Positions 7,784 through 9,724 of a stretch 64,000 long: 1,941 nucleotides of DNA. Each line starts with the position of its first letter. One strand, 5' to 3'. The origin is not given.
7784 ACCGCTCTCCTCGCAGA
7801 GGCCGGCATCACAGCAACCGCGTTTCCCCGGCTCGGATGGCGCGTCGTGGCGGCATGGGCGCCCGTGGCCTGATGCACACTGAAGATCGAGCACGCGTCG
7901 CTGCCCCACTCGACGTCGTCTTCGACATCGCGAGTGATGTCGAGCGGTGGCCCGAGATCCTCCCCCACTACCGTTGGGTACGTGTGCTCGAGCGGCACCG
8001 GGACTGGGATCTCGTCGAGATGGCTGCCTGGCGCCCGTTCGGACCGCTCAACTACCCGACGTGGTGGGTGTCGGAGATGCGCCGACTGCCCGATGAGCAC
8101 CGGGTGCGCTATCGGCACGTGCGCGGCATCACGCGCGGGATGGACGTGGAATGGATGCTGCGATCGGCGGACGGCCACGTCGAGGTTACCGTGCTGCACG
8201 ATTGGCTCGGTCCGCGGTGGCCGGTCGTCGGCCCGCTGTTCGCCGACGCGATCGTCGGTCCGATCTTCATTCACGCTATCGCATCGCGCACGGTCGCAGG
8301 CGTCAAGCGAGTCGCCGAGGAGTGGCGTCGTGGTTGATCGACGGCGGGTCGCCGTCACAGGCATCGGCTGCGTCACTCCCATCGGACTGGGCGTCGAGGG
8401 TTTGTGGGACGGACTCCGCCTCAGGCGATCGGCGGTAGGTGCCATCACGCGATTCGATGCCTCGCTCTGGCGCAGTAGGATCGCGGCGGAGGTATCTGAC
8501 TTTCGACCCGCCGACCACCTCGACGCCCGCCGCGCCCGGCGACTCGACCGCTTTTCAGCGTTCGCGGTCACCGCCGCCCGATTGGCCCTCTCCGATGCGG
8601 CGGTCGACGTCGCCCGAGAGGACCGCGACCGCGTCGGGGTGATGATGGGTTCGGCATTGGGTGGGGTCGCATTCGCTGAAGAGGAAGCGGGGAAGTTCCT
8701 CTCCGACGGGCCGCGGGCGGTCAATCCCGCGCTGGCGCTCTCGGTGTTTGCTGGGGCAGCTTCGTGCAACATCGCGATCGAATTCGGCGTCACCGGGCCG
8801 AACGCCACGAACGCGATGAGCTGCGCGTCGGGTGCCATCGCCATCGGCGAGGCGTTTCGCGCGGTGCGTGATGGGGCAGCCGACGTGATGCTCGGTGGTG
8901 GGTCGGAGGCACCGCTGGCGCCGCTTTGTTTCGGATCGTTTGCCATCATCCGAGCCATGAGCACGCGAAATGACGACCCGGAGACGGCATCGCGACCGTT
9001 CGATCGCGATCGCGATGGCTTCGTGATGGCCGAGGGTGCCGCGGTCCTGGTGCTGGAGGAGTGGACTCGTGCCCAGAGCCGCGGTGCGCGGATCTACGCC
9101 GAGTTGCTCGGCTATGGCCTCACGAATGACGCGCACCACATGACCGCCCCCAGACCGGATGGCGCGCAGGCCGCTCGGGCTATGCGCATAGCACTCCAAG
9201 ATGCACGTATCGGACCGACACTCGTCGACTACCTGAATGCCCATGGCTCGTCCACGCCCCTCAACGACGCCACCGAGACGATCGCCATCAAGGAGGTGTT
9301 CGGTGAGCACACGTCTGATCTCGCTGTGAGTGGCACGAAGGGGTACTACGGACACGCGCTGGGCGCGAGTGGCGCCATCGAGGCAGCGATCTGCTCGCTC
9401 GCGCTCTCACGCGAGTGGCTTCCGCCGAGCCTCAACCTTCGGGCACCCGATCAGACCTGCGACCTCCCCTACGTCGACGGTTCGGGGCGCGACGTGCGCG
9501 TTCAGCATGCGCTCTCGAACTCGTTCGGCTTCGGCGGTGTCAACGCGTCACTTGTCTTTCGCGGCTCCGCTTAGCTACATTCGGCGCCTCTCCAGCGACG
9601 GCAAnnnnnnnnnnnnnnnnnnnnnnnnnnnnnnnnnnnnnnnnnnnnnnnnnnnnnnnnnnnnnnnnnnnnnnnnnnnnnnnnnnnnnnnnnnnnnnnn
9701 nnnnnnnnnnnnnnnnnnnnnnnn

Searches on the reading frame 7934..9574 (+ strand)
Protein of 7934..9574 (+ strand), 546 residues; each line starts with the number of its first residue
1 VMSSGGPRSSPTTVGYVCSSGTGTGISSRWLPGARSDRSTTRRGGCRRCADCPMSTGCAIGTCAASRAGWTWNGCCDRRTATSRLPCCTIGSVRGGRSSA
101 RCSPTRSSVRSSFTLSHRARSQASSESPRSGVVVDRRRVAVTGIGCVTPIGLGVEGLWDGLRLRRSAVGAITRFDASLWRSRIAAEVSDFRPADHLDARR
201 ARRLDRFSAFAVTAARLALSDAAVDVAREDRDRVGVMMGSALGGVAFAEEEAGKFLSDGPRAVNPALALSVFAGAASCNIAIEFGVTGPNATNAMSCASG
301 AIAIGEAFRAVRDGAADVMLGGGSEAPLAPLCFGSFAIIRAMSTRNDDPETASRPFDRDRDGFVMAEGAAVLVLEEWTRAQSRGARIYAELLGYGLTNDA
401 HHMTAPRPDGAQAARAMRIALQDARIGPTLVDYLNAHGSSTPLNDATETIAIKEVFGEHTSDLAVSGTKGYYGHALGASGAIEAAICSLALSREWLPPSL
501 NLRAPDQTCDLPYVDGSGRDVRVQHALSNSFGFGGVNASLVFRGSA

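Call 77: search_protein_families(library=pfam, proteins=[window:7934-9574:+], max_evalue=0.001)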
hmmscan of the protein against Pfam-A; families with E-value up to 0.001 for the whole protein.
window:7934-9574:+ (546 aa): 2 families
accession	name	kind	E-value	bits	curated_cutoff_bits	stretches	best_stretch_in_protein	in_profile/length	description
PF00109.32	ketoacyl-synt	-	3e-46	158.5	20.8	1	137-377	2-249/252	Beta-ketoacyl synthase, N-terminal domain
PF02801.28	Ketoacyl-synt_C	-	1.7e-36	125.3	20.8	1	388-502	1-118/119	Beta-ketoacyl synthase, C-terminal domain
